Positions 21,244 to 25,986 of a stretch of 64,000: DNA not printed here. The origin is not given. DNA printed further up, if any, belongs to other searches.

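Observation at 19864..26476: Compact lipo-NRPS biosynthetic cluster: fatty-acyl-AMP/CoA ligase + single-module NRPS (C-A-T-R) + dedicated PPTase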

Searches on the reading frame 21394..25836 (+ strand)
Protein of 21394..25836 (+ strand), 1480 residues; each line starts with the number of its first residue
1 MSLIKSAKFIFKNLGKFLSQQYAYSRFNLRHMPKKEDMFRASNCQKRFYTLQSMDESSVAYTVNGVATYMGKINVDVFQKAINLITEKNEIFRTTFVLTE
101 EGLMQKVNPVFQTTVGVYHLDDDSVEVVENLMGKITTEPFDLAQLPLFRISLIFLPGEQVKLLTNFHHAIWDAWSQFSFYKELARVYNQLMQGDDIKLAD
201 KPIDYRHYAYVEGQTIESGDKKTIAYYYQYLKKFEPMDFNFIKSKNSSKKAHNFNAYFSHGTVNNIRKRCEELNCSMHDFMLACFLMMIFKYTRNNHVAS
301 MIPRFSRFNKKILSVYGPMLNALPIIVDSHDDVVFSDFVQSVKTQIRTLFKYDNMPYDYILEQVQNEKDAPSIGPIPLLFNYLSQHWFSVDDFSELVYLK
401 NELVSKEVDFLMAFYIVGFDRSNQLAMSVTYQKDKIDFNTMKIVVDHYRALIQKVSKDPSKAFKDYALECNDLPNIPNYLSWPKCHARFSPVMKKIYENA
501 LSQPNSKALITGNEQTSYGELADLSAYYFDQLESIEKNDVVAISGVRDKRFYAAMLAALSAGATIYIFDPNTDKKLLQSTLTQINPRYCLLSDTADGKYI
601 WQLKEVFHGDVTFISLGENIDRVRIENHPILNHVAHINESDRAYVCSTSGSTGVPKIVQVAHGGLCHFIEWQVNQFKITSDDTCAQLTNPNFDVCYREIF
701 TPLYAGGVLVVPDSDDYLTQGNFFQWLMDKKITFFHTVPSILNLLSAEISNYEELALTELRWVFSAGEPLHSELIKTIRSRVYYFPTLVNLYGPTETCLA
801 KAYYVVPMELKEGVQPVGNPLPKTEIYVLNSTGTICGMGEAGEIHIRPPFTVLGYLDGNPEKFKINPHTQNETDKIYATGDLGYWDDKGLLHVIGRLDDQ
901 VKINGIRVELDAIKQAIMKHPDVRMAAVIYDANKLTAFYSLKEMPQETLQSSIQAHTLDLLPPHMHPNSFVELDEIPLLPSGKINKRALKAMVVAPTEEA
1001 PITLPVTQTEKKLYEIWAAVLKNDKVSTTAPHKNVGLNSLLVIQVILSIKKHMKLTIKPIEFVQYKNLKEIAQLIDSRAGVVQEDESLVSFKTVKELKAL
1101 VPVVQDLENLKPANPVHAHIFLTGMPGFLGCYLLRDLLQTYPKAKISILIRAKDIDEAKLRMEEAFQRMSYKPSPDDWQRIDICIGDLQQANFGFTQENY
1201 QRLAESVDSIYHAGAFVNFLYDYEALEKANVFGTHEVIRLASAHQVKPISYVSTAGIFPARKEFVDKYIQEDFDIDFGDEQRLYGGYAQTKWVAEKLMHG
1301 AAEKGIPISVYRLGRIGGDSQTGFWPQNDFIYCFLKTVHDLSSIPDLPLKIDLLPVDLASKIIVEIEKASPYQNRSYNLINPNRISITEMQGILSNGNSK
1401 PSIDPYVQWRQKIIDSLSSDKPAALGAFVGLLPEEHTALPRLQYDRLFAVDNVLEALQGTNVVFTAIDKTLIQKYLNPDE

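Call 3: search_protein_families(library=pfam, proteins=[window:21394-25836:+])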
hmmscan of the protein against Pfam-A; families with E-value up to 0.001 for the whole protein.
window:21394-25836:+ (1480 aa): 8 families
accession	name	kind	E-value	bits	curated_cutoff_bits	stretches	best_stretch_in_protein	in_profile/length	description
PF00668.25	Condensation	-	1.5e-61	208.9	30.6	1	36-467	2-445/456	Condensation domain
PF07993.18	NAD_binding_4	-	8.9e-58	195.9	20.1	1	1122-1363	1-258/258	Male sterility protein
PF00501.34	AMP-binding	-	2.3e-53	181.8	29.9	1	498-856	3-384/384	AMP-binding enzyme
PF00550.31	PP-binding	-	2.6e-08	34.4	20.8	1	1012-1075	2-67/67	Phosphopantetheine attachment site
PF01370.27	Epimerase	-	1.5e-07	31.5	20.9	1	1120-1323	1-180/240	NAD dependent epimerase/dehydratase family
PF01073.25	3Beta_HSD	-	2.5e-06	27.2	22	1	1122-1302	2-161/280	3-beta hydroxysteroid dehydrogenase/isomerase family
PF13193.12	AMP-binding_C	-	3.6e-06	28.2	24.5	1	915-983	4-76/76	AMP-binding enzyme C-terminal domain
PF02719.21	Polysacc_synt_2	-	0.00039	20.2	20.2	1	1120-1254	1-128/293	Polysaccharide biosynthesis protein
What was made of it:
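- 21394..21498 (+): Conserved basic N-terminal extension (about 35 aa, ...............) ahead of the C domain; function unknown (docking or membrane helix?). It lies outside the Pfam Condensation match, which starts at aa 36 (call 3).
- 21499..22794 (+): Condensation domain (aa 36-467), active-site HHAIWDA. Pfam 1.5e-61 (call 3).
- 22885..24372 (+): Adenylation domain (aa 498-993). Pfam (call 3).
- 24427..24618 (+): Thiolation (carrier) domain, attachment serine S1039 in GLNSL. Pfam PP-binding 2.6e-8 (call 3).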

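Call 4: search_protein_families(library=ncbifam, proteins=[window:21394-25836:+])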
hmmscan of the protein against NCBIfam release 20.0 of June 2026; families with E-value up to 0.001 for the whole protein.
window:21394-25836:+ (1480 aa): 99 families (the best 25 are shown)
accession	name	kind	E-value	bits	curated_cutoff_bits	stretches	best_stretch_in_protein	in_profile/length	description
NF038078.1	NRPS_MxcG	equivalog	2.4e-137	459.2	2300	1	40-1477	6-1431/1442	myxochelin non-ribosomal peptide synthetase MxcG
NF004282.0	PRK05691.1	subfamily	8.5e-116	387.1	4090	1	25-1073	663-1703/4334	non-ribosomal peptide synthase/polyketide synthase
NF047350.1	aureusi_NRPS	equivalog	5.1e-111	371.9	2500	1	31-1390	985-2293/2373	aureusimine non-ribosomal peptide synthetase AusA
TIGR03443.1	alpha_am_amid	equivalog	7.5e-111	371.5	1030.1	2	948-1419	781-1285/1390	L-aminoadipate-semialdehyde dehydrogenase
TIGR01733.1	AA-adenyl-dom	subfamily_domain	1.1e-84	284.6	317.4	1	517-928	1-409/409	amino acid adenylation domain-containing protein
TIGR01746.1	Thioester-redct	subfamily_domain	1.1e-76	258.5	213.35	1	1119-1477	1-363/371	thioester reductase domain-containing protein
NF041803.1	NRPS_SolG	exception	2.6e-59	200.8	2200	1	497-1052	567-1133/1163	solanimycin non-ribosomal peptide synthetase SolG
NF003417.0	PRK04813.1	subfamily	4.2e-59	200.4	476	1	492-992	5-502/505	D-alanine--poly(phosphoribitol) ligase subunit DltA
NF007605.2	PRK10252.1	equivalog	1.1e-53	182.1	2400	1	60-1079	25-1045/1292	enterobactin non-ribosomal peptide synthetase EntF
TIGR01734.1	D-ala-DACP-lig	equivalog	2.5e-51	174.8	559.85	1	492-993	2-502/504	D-alanine--poly(phosphoribitol) ligase subunit DltA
NF004837.0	PRK06187.1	subfamily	2.5e-48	164.6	476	1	498-995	16-524/531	long-chain-fatty-acid--CoA ligase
TIGR03098.1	ligase_PEP_1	hypoth_equivalog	1.9e-38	132.2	592.35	1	496-991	6-516/517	acyl-CoA ligase (AMP-forming), exosortase A system-associated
NF003313.0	PRK04319.1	equivalog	5e-34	117.5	729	1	513-992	72-560/574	acetate--CoA ligase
NF041592.1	carboxyl_red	equivalog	1.3e-33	115.8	1300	1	1112-1321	759-977/1160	carboxylic acid reductase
NF004511.1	PRK05852.1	equivalog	2.6e-33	115.5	650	1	498-991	7-502/505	FadD7 family fatty acid--CoA ligase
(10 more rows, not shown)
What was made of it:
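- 21394..25836 (+): Single-module NRPS, C-A-T-R (1480 aa). Pfam and NCBIfam (calls 3, 4).
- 24748..25824 (+): Terminal thioester reductase (SDR) domain: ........, R1151, S1253/T1254, Y1287-x3-K1291. TIGR01746 scores 258.5, above its cut-off of 213 (call 4).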

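Call 8: find_homologous_proteins(query=window:21394-25836:+)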
Query window:21394-25836:+ (1480 aa): 71 proteins with E <= 0.001 among 3294 candidates.
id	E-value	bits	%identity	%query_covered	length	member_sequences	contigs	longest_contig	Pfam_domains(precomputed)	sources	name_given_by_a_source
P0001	0.0e+0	3418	100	100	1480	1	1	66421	PF00668.26,PF00550.32,PF01073.26,PF00501.35,PF13193.13,PF07993.19,PF01370.28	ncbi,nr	ncbi:MAG: thioester reductase domain-containing protein [Alphaproteobacteria bacterium]|nr:thioester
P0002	1.9e-282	959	34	100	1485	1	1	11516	PF00668.26,PF00550.32,PF00501.35,PF13193.13,PF07993.19,PF01370.28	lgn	-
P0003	3.4e-202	693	26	93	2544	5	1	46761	PF00668.26,PF00550.32,PF01073.26,PF00501.35,PF13193.13,PF07993.19,PF23297.2,PF01370.28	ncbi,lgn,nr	ncbi:Malonyl CoA-acyl carrier protein transacylase [Brevibacillus laterosporus]|nr:non-ribosomal pep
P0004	5.2e-198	679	26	91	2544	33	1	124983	PF00668.26,PF00550.32,PF01073.26,PF00501.35,PF13193.13,PF07993.19,PF01370.28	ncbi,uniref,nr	ncbi:non-ribosomal peptide synthetase [Brevibacillus laterosporus]|uniref:non-ribosomal peptide synt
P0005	4.2e-143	497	23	68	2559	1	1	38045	PF00668.26,PF04321.24,PF16363.12,PF00550.32,PF01073.26,PF00501.35,PF13193.13,PF07993.19,PF01370.28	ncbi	-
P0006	5.8e-140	486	25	72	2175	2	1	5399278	PF00668.26,PF00550.32,PF18563.7,PF00501.35,PF13193.13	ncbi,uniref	ncbi:amino acid adenylation domain-containing protein [Kordia sp.]|uniref:amino acid adenylation dom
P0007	2.0e-139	485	24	72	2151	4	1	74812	PF00668.26,PF00550.32,PF00501.35,PF13193.13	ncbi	-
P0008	4.2e-139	484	24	71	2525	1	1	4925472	PF00668.26,PF00550.32,PF00501.35,PF13193.13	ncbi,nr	ncbi:amino acid adenylation domain-containing protein [Brevibacterium sp. JNUCC-42]|nr:amino acid ad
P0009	3.9e-136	474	24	72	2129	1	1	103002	PF00668.26,PF00550.32,PF00501.35,PF13193.13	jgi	jgi:amino acid adenylation domain-containing protein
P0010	9.2e-134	466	24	69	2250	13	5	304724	PF00668.26,PF00550.32,PF00501.35,PF13193.13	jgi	jgi:amino acid adenylation domain-containing protein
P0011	1.4e-131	459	23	70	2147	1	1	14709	PF00668.26,PF00550.32,PF00501.35,PF13193.13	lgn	-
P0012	5.9e-127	443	25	70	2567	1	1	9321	PF00668.26,PF00296.27,PF00550.32,PF00501.35,PF13193.13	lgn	-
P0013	3.1e-125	438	23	73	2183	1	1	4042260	PF00668.26,PF00550.32,PF00501.35,PF13193.13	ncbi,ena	-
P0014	3.4e-124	434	25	70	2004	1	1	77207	PF00668.26,PF00550.32,PF00501.35,PF13193.13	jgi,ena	-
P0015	4.0e-122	427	23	69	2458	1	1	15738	PF00668.26,PF00550.32,PF00501.35,PF13193.13,PF00975.27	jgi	jgi:amino acid adenylation domain-containing protein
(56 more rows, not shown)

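Call 9: find_encoding_contigs(protein=P0002, flank=10000, max_places=4)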
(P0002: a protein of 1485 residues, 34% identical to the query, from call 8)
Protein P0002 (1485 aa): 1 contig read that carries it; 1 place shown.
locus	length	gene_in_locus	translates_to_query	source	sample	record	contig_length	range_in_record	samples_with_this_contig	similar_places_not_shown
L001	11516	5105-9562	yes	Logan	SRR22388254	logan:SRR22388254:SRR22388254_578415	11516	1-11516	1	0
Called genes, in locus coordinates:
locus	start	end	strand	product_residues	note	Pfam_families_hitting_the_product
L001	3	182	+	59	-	?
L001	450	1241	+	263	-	PF04116:FA_hydroxylase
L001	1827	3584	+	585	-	PF24179:NTE_Ploop (weak), PF01734:Patatin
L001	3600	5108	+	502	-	PF00501:AMP-binding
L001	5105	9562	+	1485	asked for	PF00668:Condensation, PF00501:AMP-binding, PF13193:AMP-binding_C, PF00550:PP-binding (weak), PF01370:Epimerase, PF07993:NAD_binding_4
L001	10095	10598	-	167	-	PF13302:Acetyltransf_3, PF00583:Acetyltransf_1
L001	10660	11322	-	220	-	PF02586:SRAP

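Call 10: find_encoding_contigs(protein=P0001, flank=10000, max_places=4)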
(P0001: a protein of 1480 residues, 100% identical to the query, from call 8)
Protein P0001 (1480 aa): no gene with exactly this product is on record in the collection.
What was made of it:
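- Tried and rejected: Look-up of the window NRPS by exact sequence (call 10): not on record.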

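Call 17: search_solved_structures(query=window:21394-25836:+, max_evalue=1e-20)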
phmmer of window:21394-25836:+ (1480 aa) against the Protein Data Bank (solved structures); distinct sequences matched with E-value up to 1e-20: 80 (the best 60 are shown).
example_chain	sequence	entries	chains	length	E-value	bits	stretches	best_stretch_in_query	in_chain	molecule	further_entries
6mfz_A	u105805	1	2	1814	1.9e-105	357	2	12-1083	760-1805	Linear gramicidin synthase subunit A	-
9be3_A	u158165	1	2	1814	7.5e-105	355.1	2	30-1083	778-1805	Linear gramicidin synthase subunit A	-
9meh_A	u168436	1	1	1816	7.5e-105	355.1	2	30-1083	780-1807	Linear gramicidin synthase subunit A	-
9be4_A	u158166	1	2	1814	2.7e-104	353.2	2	37-1083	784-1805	Linear gramicidin synthase subunit A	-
8xjz_C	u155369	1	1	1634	5.6e-101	342.2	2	18-1075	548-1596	Peptide synthetase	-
6mfy_A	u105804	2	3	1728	9.4e-100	338.2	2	12-990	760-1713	Linear gramicidin synthase subunit A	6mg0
8jbr_A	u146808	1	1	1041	1e-63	218.8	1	76-1076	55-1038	McyA protein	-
9bfd_B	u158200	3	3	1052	1.5e-62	214.9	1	36-1057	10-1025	Tyrocidine synthase 2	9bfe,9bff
6p1j_A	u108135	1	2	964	3.2e-62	213.8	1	37-989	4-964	Txo2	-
4u7w_A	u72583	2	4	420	1.2e-58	202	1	1110-1477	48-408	MxaA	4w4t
2vsq_A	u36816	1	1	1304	2.7e-57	197.4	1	59-1056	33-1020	SURFACTIN SYNTHETASE SUBUNIT 3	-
8hlk_A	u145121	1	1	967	4.4e-56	193.5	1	48-989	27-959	Microcystin synthetase B (Fragment)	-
9bfd_A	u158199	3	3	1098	5.2e-56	193.2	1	495-1078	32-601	Tyrocidine synthase 1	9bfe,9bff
4d4g_A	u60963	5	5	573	1.8e-55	191.4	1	487-1026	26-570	APNAA1 | APNA A1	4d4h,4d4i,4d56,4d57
5u89_A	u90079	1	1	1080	4.2e-54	186.9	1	500-1052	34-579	Amino acid adenylation domain protein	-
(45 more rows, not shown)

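Call 25: find_related_loci(query=A1, collection=genome_contigs, flank=8000)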
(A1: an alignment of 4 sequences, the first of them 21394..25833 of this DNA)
Query A1 (1480 aa) in genome_contigs; peptide patterns used: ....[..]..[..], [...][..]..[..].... (x = any residue, [..] = any of these).
598 stretches matched a pattern (row limit reached: there are more); 586 encode a relative of the query (tblastn E <= 1e-3); the best 80 are kept; 80 distinct loci.
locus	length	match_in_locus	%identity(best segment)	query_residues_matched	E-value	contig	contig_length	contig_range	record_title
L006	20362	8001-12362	27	42-1475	8e-148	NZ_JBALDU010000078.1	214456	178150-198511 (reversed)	MAG: Nostoc sp. isolate P2164 bin 3 NODE_9_length_214456_cov_16.127700, whole genome shotgun sequence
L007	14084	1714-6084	27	26-1477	6e-146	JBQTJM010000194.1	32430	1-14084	MAG: Gammaproteobacteria bacterium isolate SAR169 c_000000035593, whole genome shotgun sequence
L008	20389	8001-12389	27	42-1475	2e-132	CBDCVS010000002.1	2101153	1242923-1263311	MAG: Candidatus Promineifilaceae bacterium isolate 0f3264e9-d07a-4064-bd01-bd2e928dc920 genome assembly, contig: contig_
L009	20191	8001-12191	27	56-1477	3e-128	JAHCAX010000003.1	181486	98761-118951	MAG: Candidatus Acheromyda pituitae isolate ACE_VER1 VER1_3, whole genome shotgun sequence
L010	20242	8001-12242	27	64-1475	2e-127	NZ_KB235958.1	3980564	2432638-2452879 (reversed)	Baaleninema simplex PCC 7105 Gei7105DRAFT_GPC.5, whole genome shotgun sequence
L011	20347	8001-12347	26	42-1476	6e-131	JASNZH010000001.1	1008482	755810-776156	MAG: Anaerolineales bacterium isolate CHLO-4 HKU-EGSB-CHLO-4_1, whole genome shotgun sequence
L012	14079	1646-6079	26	42-1477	7e-127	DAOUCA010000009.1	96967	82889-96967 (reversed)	MAG TPA_asm: Caldilineaceae bacterium isolate H76_764 k137_280854, whole genome shotgun sequence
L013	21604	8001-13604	26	68-1477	1e-126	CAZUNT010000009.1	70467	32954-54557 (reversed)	MAG TPA_asm: uncultured Caldilineaceae bacterium isolate binchicken_co7_199 genome assembly, contig: NODE_716_length_704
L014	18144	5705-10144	25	42-1476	8e-126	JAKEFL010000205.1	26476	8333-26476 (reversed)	MAG: Anaerolineae bacterium isolate PMV_2.79 PMV_2.79.k101_1475109, whole genome shotgun sequence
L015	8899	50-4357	26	39-1477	8e-125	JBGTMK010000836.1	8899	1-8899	MAG: Nostoc sp. isolate JTS-RE360 k141_6688932, whole genome shotgun sequence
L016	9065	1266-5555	26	2-1433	8e-125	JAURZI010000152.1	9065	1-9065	MAG: Methylovulum sp. isolate E6_concoct.bin.140_sub E6_k141_69156, whole genome shotgun sequence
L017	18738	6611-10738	25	33-1420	3e-118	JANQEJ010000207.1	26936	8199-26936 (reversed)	MAG: Planctomycetota bacterium isolate PL23a_bin.129 k99_6293719, whole genome shotgun sequence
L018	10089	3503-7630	26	71-1477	1e-111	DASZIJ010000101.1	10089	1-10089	MAG TPA_asm: Candidatus Rhabdochlamydia sp. isolate SMAG_U6599 k141_1244431, whole genome shotgun sequence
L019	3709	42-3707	27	71-1315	6e-113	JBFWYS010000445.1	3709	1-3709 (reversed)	MAG: Pseudobdellovibrionaceae bacterium isolate CA_2019_TPBS_17 NODE_86251_length_3709_cov_3.936069_TPBS, whole genome s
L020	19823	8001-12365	25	42-1476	1e-123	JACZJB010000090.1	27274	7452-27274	MAG: Anaerolineales bacterium isolate MAG8 chloroflexi_2_contig_413904, whole genome shotgun sequence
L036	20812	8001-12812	27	39-1057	2e-99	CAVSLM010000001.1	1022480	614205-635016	MAG: uncultured Gammaproteobacteria bacterium isolate MFD04944.bin.2.113 genome assembly, contig: contig_19428, whole ge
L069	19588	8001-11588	23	12-1075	3e-85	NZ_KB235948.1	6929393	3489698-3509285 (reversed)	Oscillatoria sp. PCC 10802 Osc10802DRAFT_Contig7.7, whole genome shotgun sequence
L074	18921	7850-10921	28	42-1057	2e-122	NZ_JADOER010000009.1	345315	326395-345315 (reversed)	Leptothoe kymatousa TAU-MAC 1615 scaffold31_cov384, whole genome shotgun sequence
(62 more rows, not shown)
